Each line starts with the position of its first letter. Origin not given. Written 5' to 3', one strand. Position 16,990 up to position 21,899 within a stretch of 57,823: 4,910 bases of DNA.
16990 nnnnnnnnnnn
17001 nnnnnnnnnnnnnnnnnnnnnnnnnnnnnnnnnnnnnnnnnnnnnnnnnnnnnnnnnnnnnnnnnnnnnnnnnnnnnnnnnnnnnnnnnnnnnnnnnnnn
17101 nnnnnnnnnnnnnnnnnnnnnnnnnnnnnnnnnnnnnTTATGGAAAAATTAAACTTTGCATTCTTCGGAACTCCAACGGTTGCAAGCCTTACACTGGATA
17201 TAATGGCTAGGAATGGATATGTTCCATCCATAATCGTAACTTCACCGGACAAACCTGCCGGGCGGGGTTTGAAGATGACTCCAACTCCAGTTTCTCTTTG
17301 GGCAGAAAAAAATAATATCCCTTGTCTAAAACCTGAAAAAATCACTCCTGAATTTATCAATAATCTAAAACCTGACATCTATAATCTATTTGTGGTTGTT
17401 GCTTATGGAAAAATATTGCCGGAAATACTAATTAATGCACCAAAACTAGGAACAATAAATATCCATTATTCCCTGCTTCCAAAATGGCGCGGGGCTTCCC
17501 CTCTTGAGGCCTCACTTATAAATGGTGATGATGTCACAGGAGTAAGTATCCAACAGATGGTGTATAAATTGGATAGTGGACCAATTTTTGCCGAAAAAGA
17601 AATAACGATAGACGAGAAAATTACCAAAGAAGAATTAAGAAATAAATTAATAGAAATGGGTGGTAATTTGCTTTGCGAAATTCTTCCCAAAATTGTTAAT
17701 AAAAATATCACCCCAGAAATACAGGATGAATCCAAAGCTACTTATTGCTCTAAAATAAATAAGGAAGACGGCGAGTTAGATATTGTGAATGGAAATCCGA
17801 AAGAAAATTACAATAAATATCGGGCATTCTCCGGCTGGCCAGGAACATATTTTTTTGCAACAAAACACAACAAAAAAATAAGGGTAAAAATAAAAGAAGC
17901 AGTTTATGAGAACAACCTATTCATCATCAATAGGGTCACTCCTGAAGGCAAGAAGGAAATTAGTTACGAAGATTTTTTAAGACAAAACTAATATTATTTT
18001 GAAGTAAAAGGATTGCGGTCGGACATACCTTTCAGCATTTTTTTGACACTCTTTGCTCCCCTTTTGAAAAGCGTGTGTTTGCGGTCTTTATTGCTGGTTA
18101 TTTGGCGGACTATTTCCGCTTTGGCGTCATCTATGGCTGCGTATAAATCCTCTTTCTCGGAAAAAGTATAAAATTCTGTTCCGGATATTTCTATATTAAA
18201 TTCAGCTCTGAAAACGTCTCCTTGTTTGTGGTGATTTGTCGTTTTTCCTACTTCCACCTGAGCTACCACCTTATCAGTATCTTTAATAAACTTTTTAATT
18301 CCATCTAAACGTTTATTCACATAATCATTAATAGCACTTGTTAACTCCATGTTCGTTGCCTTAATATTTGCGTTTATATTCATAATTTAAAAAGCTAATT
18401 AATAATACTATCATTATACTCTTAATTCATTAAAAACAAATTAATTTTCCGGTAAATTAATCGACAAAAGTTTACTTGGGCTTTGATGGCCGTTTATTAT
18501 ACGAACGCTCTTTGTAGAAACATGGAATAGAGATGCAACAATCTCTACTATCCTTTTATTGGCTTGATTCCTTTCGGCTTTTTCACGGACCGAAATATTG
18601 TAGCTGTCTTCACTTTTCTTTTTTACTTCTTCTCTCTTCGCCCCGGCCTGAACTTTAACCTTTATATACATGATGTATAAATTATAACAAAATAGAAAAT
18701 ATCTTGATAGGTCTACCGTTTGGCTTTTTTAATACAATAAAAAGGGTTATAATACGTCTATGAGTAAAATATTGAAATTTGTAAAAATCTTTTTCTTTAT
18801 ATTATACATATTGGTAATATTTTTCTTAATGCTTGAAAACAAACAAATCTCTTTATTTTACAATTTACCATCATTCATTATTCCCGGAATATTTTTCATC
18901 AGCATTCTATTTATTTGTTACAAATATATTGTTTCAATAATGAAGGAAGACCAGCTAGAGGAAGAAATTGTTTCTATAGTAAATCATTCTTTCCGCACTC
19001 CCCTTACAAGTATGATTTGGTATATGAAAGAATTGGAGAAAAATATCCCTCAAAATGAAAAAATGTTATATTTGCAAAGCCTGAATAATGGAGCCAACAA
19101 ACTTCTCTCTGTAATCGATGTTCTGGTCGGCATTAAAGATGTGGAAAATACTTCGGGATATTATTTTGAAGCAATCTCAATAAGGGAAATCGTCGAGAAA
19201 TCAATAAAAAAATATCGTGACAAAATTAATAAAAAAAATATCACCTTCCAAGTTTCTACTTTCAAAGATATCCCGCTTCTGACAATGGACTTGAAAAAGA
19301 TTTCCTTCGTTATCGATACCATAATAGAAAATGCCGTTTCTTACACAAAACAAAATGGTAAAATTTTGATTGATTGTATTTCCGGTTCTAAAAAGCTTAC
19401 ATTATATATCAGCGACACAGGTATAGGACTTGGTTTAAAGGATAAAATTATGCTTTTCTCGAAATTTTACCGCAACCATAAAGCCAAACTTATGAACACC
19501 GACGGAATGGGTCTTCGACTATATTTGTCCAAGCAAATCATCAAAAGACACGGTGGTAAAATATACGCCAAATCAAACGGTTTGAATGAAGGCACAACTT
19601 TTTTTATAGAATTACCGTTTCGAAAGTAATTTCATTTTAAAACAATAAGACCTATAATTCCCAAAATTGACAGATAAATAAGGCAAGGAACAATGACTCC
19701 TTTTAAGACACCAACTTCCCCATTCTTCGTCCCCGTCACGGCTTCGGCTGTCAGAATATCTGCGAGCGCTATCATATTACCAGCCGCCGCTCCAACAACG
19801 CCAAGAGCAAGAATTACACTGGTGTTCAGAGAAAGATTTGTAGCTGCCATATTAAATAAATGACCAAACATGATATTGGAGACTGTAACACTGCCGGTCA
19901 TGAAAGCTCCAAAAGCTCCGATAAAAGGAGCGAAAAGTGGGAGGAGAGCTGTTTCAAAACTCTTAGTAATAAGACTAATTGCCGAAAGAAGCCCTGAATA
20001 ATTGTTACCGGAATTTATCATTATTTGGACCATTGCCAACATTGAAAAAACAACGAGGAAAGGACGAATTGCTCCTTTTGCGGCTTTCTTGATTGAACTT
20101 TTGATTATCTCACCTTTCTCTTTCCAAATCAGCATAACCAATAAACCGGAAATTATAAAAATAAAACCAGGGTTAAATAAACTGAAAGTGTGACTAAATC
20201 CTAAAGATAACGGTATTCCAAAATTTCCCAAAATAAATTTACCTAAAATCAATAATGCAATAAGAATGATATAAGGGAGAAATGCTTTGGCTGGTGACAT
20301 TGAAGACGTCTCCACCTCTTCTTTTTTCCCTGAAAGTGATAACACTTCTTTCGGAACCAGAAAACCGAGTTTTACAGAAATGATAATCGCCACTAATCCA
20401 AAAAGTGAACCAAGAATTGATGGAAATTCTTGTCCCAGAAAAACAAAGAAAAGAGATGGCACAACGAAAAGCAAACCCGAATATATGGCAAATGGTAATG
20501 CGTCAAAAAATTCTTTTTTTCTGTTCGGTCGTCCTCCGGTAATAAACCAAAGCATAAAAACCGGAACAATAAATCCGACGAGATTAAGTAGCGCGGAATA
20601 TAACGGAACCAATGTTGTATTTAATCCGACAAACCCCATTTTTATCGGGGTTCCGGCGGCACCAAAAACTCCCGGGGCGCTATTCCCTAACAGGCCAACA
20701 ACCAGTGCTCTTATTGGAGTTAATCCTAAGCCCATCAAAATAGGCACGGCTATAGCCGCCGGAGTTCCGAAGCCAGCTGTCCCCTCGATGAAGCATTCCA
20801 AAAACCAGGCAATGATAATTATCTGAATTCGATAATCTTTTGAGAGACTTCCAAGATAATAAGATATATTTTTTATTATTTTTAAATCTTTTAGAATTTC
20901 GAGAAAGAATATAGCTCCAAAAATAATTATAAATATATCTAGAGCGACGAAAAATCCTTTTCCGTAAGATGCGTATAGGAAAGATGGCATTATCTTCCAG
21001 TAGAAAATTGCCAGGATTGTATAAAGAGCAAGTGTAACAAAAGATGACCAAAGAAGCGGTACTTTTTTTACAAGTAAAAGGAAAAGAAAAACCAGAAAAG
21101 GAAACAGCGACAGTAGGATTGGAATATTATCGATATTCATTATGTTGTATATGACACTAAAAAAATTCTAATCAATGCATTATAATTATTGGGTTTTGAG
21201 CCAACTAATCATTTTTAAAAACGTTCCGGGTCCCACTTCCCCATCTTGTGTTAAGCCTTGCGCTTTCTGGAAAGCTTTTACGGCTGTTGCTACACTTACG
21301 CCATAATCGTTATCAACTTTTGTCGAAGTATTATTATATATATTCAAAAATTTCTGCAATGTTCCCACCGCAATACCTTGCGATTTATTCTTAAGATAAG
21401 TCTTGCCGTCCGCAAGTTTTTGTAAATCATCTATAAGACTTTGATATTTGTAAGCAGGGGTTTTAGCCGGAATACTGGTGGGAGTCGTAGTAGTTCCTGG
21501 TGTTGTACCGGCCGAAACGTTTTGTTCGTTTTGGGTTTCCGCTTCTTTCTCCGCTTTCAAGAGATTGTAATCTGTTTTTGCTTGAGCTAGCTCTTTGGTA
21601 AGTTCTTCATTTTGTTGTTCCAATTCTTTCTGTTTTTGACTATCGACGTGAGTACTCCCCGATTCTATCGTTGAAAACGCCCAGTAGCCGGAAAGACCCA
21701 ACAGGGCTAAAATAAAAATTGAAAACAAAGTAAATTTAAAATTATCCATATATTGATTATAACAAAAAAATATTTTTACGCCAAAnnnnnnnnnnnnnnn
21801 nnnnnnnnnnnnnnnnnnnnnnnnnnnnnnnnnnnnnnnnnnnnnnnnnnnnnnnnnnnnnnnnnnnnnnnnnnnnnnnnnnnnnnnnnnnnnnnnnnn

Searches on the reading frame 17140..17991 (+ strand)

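Call 10: search_protein_families(library=pfam, proteins=[window:17140-17991:+], max_evalue=0.001)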
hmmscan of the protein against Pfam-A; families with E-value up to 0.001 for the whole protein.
window:17140-17991:+ (283 aa): 2 families
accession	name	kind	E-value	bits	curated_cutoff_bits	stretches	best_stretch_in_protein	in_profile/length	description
PF00551.24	Formyl_trans_N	-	2.9e-34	118.8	26.1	1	6-181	3-180/181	Formyl transferase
PF02911.23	Formyl_trans_C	-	6.5e-07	29.9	21.1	1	205-258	1-49/100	Formyl transferase, C-terminal domain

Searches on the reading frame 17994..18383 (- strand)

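Call 58: search_protein_families(library=pfam, proteins=[window:17994-18383:-], max_evalue=0.001)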
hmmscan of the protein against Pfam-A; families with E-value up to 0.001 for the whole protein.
window:17994-18383:- (129 aa): 1 family
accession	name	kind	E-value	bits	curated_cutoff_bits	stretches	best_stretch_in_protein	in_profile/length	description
PF02482.25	Ribosomal_S30AE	-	1.4e-14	55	23.7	1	6-102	2-87/88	Sigma 54 modulation protein / S30EA ribosomal protein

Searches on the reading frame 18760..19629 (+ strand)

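Call 10: search_protein_families(library=pfam, proteins=[window:18760-19629:+], max_evalue=0.001)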
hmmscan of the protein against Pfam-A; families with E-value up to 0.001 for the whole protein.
window:18760-19629:+ (289 aa): 2 families
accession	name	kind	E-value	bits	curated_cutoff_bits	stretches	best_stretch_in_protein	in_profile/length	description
PF02518.31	HATPase_c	-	3.4e-17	63.3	26.4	1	178-288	3-110/111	Histidine kinase-, DNA gyrase B-, and HSP90-like ATPase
PF00512.31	HisKA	-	0.00016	22.1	26.9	1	68-120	3-55/66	His Kinase A (phospho-acceptor) domain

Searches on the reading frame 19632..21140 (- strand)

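Call 9: search_protein_families(library=pfam, proteins=[window:19632-21140:-], max_evalue=0.001)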
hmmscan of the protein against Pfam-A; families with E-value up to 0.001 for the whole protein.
window:19632-21140:- (502 aa): 1 family
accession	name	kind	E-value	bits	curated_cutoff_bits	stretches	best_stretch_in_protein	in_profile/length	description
PF02652.20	Lactate_perm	-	2.5e-78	264.6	27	2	8-300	3-296/522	L-lactate permease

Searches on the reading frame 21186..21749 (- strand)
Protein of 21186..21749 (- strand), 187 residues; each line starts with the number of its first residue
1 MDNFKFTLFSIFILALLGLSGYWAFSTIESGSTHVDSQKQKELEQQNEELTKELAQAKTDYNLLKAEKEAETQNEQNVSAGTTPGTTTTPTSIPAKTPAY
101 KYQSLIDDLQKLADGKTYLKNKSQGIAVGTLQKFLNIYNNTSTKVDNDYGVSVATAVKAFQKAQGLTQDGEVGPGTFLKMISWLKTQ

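Call 58: search_protein_families(library=pfam, proteins=[window:21186-21749:-], max_evalue=0.001)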
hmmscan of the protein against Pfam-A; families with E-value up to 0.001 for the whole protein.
window:21186-21749:- (187 aa): 1 family
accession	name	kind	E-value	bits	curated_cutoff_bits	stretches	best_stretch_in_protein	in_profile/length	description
PF01471.23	PG_binding_1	-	2.2e-13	50.6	23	1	127-179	4-56/57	Putative peptidoglycan binding domain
